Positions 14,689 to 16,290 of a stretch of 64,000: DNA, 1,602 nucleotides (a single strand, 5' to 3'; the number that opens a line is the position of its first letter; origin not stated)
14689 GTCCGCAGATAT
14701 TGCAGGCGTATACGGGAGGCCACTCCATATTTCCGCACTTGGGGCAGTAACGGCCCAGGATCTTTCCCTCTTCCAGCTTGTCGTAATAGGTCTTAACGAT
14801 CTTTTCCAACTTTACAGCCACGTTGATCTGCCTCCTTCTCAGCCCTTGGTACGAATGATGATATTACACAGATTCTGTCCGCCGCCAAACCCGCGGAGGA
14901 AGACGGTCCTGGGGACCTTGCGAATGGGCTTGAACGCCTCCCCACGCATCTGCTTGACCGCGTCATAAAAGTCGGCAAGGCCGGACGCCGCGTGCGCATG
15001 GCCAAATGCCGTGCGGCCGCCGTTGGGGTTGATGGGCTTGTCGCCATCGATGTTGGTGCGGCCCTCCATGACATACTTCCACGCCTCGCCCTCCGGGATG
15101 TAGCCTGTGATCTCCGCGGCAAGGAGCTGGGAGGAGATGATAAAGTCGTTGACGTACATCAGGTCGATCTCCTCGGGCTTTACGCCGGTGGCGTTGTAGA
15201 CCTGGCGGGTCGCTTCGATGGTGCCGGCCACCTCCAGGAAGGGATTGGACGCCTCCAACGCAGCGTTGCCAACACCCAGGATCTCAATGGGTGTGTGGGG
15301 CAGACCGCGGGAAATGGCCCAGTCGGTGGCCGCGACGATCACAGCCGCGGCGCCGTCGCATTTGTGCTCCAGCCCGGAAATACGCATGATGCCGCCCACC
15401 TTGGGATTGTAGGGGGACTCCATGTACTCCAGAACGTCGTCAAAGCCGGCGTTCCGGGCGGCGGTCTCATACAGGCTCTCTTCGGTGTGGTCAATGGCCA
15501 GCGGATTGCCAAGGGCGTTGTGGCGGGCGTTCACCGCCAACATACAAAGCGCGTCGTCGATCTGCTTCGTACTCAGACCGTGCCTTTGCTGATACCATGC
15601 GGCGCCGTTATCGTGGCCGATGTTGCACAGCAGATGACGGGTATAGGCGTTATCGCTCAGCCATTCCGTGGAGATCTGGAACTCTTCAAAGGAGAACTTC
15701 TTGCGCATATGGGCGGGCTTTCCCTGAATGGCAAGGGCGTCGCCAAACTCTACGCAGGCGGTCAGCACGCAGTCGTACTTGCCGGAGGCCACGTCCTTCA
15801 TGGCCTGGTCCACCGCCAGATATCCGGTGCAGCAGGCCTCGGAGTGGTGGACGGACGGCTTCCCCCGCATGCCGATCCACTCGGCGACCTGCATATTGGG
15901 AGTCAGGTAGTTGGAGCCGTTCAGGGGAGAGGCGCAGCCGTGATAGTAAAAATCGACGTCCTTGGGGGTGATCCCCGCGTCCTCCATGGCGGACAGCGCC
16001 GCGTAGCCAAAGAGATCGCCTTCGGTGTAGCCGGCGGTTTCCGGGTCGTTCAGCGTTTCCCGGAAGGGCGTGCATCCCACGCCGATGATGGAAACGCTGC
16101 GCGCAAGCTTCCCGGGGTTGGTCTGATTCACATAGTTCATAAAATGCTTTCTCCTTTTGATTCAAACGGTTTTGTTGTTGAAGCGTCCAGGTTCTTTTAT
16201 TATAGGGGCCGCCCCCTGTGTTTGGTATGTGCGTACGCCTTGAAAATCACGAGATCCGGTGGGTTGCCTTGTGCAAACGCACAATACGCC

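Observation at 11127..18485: Carrier-protein-dependent thiolase/DUF35 cassette with MBL and CocE/NonD hydrolases, dedicated PPTase and PucR regulator, directly upstream of ptb-buk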

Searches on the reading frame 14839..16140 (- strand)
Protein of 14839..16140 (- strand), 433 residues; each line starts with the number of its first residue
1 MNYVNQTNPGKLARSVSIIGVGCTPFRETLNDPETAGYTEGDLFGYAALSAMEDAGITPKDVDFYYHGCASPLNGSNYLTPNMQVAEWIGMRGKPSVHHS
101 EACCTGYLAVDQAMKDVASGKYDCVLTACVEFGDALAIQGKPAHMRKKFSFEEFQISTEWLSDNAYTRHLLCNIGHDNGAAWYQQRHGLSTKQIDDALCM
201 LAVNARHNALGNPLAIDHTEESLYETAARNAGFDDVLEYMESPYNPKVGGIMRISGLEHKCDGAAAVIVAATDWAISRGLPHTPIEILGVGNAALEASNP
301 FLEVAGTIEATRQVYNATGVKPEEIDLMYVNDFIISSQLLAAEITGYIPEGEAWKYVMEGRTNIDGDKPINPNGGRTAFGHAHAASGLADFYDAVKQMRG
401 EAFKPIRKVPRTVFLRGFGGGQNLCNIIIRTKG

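Call 3: search_protein_families(library=pfam, proteins=[window:14839-16140:-], max_evalue=0.01)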
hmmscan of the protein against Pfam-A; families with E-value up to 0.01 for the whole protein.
window:14839-16140:- (433 aa): 5 families
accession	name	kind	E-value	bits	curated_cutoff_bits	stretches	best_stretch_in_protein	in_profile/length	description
PF22691.2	Thiolase_C_1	-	1.3e-23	83.8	28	1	301-420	15-132/144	Thiolase C-terminal domain-like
PF02801.28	Ketoacyl-synt_C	-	2.4e-06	28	20.8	1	295-406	15-115/119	Beta-ketoacyl synthase, C-terminal domain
PF00108.29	Thiolase_N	-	5.6e-06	26.3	26.4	1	18-131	3-113/260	Thiolase, N-terminal domain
PF02803.24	Thiolase_C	-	2.6e-05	24.3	27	1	300-400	17-99/123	Thiolase, C-terminal domain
PF00109.32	ketoacyl-synt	-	0.001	19.2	20.8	0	84-131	156-202/252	Beta-ketoacyl synthase, N-terminal domain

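Call 4: search_protein_families(library=ncbifam, proteins=[window:14839-16140:-], max_evalue=0.01)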
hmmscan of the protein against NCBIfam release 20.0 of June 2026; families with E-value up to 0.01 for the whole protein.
window:14839-16140:- (433 aa): 43 families (the best 25 are shown)
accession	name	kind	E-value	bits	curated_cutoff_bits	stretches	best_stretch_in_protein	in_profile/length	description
NF004720.0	PRK06064.1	subfamily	3.9e-45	154.3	420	1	14-409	2-362/389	thiolase domain-containing protein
NF004810.0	PRK06157.1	equivalog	1.7e-39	136.1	403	1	12-429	5-394/400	acetyl-CoA acetyltransferase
NF053570.1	AcCoTHIOL_METTL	equivalog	4.9e-32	111.2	600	2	258-404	207-355/385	acetyl-CoA acetyltransferase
NF006102.0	PRK08256.1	subfamily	3.3e-31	108.7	436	1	14-403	3-364/394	lipid-transfer protein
NF009228.0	PRK12578.1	subfamily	7.5e-29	100.5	485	2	261-407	212-361/387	thiolase domain-containing protein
NF005704.0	PRK07516.1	subfamily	7e-28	97.7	412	1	15-403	3-358/389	thiolase domain-containing protein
NF004936.0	PRK06289.1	equivalog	6.5e-27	94.3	375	1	40-404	26-375/405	acetyl-CoA acetyltransferase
NF006180.0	PRK08313.1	subfamily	1.3e-26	93.3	514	1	14-426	4-378/389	thiolase domain-containing protein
NF053628.1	BnzsclthlBbsBGT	equivalog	6.1e-25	87.8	750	1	11-421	2-371/389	benzoylsuccinyl-CoA thiolase subunit BbsB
NF004811.0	PRK06158.1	subfamily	2e-24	86.3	421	2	261-420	209-368/384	acetyl-CoA acetyltransferase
NF004715.0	PRK06059.1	equivalog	4.8e-22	78.5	424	2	303-403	271-371/399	lipid-transfer protein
NF005892.0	PRK07855.1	subfamily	7.5e-21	74.4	469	1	12-413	4-373/390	lipid-transfer protein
NF004982.0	PRK06365.1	equivalog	7.3e-20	71.4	695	2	310-399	298-389/430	thiolase domain-containing protein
NF006010.0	PRK08142.1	subfamily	8.6e-20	70.8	462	1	42-410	27-360/388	thiolase domain-containing protein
TIGR01930.1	AcCoA-C-Actrans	subfamily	1.9e-18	66.5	240.55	2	261-399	244-361/385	acetyl-CoA C-acyltransferase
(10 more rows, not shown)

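Call 32: search_solved_structures(query=window:14839-16140:-, max_evalue=0.001)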
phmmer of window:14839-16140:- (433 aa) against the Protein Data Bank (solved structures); distinct sequences matched with E-value up to 0.001: 23.
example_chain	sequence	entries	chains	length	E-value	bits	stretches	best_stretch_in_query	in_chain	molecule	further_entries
7yvy_A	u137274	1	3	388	2.4e-32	115.7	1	15-426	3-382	Acetyl-CoA acetyltransferase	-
7pxp_C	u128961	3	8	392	6.7e-22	81.3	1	261-421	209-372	Benzoylsuccinyl-CoA thiolase subunit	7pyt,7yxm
4yzo_A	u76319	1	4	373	2.8e-21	79.3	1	246-425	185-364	Putative acyl-CoA acyltransferase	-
6esq_A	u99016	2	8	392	1.1e-18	70.7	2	256-399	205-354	acetoacetyl-CoA thiolase | Acetyl-CoA acetyltransferase thiolase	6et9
6hsj_A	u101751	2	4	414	5.9e-18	68.3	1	261-410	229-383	SCP2-thiolase (type-1)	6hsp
6hrv_A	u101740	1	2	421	6.3e-18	68.2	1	261-410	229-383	SCP2-thiolase (type-1)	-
4bi9_A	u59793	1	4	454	1.7e-16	63.6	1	251-420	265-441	3-KETOACYL-COA THIOLASE, PUTATIVE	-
4bia_A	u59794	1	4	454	1.8e-16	63.5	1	251-420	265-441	3-KETOACYL-COA THIOLASE, PUTATIVE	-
3zbg_A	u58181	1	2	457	7.5e-16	61.4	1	93-421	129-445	3-KETOACYL-COA THIOLASE-LIKE PROTEIN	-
9skh_I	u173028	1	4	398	8.1e-16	61.3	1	305-423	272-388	2,4-diacetylphloroglucinol biosynthesis protein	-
4u4e_A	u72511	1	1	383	1.9e-15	60.1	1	265-420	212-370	Thiolase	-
3zbk_A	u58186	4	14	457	1.2e-14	57.4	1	94-421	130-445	3-KETOACYL-COA THIOLASE-LIKE PROTEIN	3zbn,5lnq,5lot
3zbl_A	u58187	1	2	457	1.6e-14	57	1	94-421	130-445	3-KETOACYL-COA THIOLASE-LIKE PROTEIN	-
9skm_I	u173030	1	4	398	1.7e-14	56.9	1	305-423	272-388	2,4-diacetylphloroglucinol biosynthesis protein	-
5m3k_C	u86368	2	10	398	2.2e-14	56.6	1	305-409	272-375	2,4-diacetylphloroglucinol biosynthesis protein PhlC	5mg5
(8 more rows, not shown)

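Call 45: search_solved_structures(query=window:14839-16140:-, max_evalue=1e-15, show_alignments=2)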
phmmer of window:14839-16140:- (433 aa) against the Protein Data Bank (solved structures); distinct sequences matched with E-value up to 1e-15: 10.
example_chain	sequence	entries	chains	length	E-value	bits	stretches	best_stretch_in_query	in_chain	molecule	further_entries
7yvy_A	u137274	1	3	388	2.4e-32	115.7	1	15-426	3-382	Acetyl-CoA acetyltransferase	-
7pxp_C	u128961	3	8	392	6.7e-22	81.3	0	261-421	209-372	Benzoylsuccinyl-CoA thiolase subunit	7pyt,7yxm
4yzo_A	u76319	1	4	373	2.8e-21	79.3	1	246-425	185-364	Putative acyl-CoA acyltransferase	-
6esq_A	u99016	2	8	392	1.1e-18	70.7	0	256-399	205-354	acetoacetyl-CoA thiolase | Acetyl-CoA acetyltransferase thiolase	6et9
6hsj_A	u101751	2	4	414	5.9e-18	68.3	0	261-410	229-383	SCP2-thiolase (type-1)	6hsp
6hrv_A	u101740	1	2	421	6.3e-18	68.2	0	261-410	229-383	SCP2-thiolase (type-1)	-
4bi9_A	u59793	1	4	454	1.7e-16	63.6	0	251-420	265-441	3-KETOACYL-COA THIOLASE, PUTATIVE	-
4bia_A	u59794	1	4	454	1.8e-16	63.5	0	251-420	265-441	3-KETOACYL-COA THIOLASE, PUTATIVE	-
3zbg_A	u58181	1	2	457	7.5e-16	61.4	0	93-421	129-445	3-KETOACYL-COA THIOLASE-LIKE PROTEIN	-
9skh_I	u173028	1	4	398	8.1e-16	61.3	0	305-423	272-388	2,4-diacetylphloroglucinol biosynthesis protein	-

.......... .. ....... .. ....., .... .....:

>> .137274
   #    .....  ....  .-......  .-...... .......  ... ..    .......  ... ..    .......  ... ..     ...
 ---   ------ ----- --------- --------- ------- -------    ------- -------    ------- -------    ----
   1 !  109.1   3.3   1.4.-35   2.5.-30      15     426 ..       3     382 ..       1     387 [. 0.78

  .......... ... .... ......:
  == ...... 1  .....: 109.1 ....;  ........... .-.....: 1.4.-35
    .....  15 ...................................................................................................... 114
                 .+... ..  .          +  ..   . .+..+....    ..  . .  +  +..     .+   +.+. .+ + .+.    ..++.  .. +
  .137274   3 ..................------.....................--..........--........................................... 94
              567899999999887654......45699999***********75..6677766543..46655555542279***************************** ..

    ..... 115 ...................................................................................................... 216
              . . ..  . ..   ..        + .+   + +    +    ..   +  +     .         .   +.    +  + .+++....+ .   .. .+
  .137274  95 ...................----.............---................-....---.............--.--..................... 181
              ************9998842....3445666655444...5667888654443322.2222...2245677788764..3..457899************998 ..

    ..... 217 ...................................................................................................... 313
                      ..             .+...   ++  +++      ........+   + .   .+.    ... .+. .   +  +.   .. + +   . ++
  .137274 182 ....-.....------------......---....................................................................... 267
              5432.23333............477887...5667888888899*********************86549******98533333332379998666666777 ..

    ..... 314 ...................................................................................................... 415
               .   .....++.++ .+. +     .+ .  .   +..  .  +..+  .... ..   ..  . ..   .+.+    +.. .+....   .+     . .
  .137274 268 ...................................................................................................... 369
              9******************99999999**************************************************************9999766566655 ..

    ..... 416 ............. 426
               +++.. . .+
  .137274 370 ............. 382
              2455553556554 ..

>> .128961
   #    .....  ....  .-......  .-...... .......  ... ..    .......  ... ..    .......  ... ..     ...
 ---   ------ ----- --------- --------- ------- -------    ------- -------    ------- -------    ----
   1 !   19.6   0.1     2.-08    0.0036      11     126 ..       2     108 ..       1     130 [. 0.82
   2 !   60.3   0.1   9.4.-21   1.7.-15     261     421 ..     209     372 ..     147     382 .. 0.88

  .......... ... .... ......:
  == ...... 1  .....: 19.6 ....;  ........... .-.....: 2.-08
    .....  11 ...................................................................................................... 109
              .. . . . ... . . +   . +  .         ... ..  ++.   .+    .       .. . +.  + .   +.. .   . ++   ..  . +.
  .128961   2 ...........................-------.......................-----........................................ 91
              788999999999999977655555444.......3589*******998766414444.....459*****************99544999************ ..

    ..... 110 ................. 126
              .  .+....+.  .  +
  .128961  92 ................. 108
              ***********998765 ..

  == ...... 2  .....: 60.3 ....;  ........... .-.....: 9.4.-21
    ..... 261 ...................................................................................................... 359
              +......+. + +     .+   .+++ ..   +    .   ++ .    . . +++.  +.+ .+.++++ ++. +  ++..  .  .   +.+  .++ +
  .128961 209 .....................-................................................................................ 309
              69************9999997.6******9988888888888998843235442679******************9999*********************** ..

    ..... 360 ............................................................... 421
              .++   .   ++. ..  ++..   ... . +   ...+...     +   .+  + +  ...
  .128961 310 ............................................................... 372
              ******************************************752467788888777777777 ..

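Call 47: find_encoding_contigs(protein=window:14839-16140:-, flank=2000, max_places=6)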
Protein window:14839-16140:- (433 aa): 23 contigs read that carry it; 6 places shown.
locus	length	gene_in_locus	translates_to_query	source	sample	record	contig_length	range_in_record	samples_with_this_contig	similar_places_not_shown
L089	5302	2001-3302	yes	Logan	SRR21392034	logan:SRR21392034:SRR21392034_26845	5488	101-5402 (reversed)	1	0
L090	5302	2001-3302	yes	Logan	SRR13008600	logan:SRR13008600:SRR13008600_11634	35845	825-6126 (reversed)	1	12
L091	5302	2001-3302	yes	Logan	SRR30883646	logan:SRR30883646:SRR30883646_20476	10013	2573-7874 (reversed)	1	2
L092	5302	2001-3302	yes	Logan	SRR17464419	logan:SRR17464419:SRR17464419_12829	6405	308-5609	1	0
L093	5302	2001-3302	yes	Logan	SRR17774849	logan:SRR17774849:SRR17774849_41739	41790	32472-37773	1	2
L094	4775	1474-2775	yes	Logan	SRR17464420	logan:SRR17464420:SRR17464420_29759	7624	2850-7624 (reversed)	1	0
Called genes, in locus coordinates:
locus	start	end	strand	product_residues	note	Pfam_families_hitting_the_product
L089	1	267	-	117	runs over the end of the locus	?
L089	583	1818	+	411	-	PF00083:Sugar_tr, PF07690:MFS_1, PF13347:MFS_2, PF12832:MFS_1_like (weak), PF07690:MFS_1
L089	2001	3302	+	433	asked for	PF00108:Thiolase_N (weak), PF02801:Ketoacyl-synt_C (faint), PF22691:Thiolase_C_1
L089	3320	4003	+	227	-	PF01796:OB_ChsH2_C (faint), PF00550:PP-binding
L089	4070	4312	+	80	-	PF00550:PP-binding (weak)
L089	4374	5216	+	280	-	PF00753:Lactamase_B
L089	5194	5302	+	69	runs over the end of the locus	?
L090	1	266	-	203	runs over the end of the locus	PF01648:ACPS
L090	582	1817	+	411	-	PF00083:Sugar_tr, PF07690:MFS_1, PF13347:MFS_2, PF12832:MFS_1_like (weak), PF07690:MFS_1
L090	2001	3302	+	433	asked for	PF00108:Thiolase_N (weak), PF02801:Ketoacyl-synt_C (faint), PF22691:Thiolase_C_1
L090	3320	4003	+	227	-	PF01796:OB_ChsH2_C (faint), PF00550:PP-binding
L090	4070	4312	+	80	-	PF00550:PP-binding (weak)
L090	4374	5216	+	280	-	PF00753:Lactamase_B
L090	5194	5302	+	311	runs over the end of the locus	?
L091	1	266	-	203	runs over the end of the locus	PF01648:ACPS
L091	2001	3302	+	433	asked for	PF00108:Thiolase_N (weak), PF02801:Ketoacyl-synt_C (faint), PF22691:Thiolase_C_1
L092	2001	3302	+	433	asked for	PF00108:Thiolase_N (weak), PF02801:Ketoacyl-synt_C (faint), PF22691:Thiolase_C_1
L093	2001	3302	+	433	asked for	PF00108:Thiolase_N (weak), PF02801:Ketoacyl-synt_C (faint), PF22691:Thiolase_C_1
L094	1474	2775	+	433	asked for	PF00108:Thiolase_N (weak), PF02801:Ketoacyl-synt_C (faint), PF22691:Thiolase_C_1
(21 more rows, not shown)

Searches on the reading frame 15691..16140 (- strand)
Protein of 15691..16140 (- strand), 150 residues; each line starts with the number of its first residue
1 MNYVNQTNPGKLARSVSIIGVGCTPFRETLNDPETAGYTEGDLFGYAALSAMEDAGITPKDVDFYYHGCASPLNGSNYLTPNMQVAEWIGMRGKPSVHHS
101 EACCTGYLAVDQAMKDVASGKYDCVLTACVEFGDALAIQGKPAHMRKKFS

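Call 65: search_solved_structures(query=A2, max_evalue=10, show_alignments=5)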
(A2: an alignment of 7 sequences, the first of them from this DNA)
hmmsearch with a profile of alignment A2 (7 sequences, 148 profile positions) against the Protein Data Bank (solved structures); distinct sequences matched with E-value up to 10: 94 (the best 60 are shown).
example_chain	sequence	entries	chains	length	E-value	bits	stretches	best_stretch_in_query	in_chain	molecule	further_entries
7yvy_A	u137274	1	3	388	6.3e-11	45.4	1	12-137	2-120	Acetyl-CoA acetyltransferase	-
6esq_A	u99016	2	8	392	7.1e-11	45.2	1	12-134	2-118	acetoacetyl-CoA thiolase | Acetyl-CoA acetyltransferase thiolase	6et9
2gqd_A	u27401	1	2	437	2.6e-06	30.4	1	15-77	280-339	3-oxoacyl-[acyl-carrier-protein] synthase 2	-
9skh_I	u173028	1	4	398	5.9e-06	29.3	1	40-129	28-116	2,4-diacetylphloroglucinol biosynthesis protein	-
1j3n_A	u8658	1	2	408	9.2e-06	28.6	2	36-130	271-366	3-oxoacyl-(acyl-carrier protein) synthase II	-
5m3k_C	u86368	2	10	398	9.3e-06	28.6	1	40-129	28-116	2,4-diacetylphloroglucinol biosynthesis protein PhlC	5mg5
7f27_A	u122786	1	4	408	9.5e-06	28.6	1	64-129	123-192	3-oxoacyl-(Acyl-carrier-protein) synthase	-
9skm_I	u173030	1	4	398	0.00018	24.5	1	40-129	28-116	2,4-diacetylphloroglucinol biosynthesis protein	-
4ls5_A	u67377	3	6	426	0.0002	24.3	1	16-91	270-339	3-oxoacyl-[acyl-carrier-protein] synthase 2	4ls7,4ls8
4ls6_A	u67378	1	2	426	0.0002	24.3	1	16-91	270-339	3-oxoacyl-[acyl-carrier-protein] synthase 2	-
4qav_A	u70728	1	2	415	0.00041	23.3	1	44-76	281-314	3-oxoacyl-[acyl-carrier-protein] synthase 2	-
1zow_A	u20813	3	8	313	0.00052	23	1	39-128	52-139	3-oxoacyl-[acyl-carrier-protein] synthase III | 3-oxoacyl-[acyl-carrier-protein] synthase 3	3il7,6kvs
4yuc_A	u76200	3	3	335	0.00059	22.8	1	44-136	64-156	CorB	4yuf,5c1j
8vd9_A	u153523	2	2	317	0.0007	22.5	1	44-135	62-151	Beta-ketoacyl-[acyl-carrier-protein] synthase III 1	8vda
3o04_A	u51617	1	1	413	0.0008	22.4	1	15-81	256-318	beta-keto-acyl carrier protein synthase II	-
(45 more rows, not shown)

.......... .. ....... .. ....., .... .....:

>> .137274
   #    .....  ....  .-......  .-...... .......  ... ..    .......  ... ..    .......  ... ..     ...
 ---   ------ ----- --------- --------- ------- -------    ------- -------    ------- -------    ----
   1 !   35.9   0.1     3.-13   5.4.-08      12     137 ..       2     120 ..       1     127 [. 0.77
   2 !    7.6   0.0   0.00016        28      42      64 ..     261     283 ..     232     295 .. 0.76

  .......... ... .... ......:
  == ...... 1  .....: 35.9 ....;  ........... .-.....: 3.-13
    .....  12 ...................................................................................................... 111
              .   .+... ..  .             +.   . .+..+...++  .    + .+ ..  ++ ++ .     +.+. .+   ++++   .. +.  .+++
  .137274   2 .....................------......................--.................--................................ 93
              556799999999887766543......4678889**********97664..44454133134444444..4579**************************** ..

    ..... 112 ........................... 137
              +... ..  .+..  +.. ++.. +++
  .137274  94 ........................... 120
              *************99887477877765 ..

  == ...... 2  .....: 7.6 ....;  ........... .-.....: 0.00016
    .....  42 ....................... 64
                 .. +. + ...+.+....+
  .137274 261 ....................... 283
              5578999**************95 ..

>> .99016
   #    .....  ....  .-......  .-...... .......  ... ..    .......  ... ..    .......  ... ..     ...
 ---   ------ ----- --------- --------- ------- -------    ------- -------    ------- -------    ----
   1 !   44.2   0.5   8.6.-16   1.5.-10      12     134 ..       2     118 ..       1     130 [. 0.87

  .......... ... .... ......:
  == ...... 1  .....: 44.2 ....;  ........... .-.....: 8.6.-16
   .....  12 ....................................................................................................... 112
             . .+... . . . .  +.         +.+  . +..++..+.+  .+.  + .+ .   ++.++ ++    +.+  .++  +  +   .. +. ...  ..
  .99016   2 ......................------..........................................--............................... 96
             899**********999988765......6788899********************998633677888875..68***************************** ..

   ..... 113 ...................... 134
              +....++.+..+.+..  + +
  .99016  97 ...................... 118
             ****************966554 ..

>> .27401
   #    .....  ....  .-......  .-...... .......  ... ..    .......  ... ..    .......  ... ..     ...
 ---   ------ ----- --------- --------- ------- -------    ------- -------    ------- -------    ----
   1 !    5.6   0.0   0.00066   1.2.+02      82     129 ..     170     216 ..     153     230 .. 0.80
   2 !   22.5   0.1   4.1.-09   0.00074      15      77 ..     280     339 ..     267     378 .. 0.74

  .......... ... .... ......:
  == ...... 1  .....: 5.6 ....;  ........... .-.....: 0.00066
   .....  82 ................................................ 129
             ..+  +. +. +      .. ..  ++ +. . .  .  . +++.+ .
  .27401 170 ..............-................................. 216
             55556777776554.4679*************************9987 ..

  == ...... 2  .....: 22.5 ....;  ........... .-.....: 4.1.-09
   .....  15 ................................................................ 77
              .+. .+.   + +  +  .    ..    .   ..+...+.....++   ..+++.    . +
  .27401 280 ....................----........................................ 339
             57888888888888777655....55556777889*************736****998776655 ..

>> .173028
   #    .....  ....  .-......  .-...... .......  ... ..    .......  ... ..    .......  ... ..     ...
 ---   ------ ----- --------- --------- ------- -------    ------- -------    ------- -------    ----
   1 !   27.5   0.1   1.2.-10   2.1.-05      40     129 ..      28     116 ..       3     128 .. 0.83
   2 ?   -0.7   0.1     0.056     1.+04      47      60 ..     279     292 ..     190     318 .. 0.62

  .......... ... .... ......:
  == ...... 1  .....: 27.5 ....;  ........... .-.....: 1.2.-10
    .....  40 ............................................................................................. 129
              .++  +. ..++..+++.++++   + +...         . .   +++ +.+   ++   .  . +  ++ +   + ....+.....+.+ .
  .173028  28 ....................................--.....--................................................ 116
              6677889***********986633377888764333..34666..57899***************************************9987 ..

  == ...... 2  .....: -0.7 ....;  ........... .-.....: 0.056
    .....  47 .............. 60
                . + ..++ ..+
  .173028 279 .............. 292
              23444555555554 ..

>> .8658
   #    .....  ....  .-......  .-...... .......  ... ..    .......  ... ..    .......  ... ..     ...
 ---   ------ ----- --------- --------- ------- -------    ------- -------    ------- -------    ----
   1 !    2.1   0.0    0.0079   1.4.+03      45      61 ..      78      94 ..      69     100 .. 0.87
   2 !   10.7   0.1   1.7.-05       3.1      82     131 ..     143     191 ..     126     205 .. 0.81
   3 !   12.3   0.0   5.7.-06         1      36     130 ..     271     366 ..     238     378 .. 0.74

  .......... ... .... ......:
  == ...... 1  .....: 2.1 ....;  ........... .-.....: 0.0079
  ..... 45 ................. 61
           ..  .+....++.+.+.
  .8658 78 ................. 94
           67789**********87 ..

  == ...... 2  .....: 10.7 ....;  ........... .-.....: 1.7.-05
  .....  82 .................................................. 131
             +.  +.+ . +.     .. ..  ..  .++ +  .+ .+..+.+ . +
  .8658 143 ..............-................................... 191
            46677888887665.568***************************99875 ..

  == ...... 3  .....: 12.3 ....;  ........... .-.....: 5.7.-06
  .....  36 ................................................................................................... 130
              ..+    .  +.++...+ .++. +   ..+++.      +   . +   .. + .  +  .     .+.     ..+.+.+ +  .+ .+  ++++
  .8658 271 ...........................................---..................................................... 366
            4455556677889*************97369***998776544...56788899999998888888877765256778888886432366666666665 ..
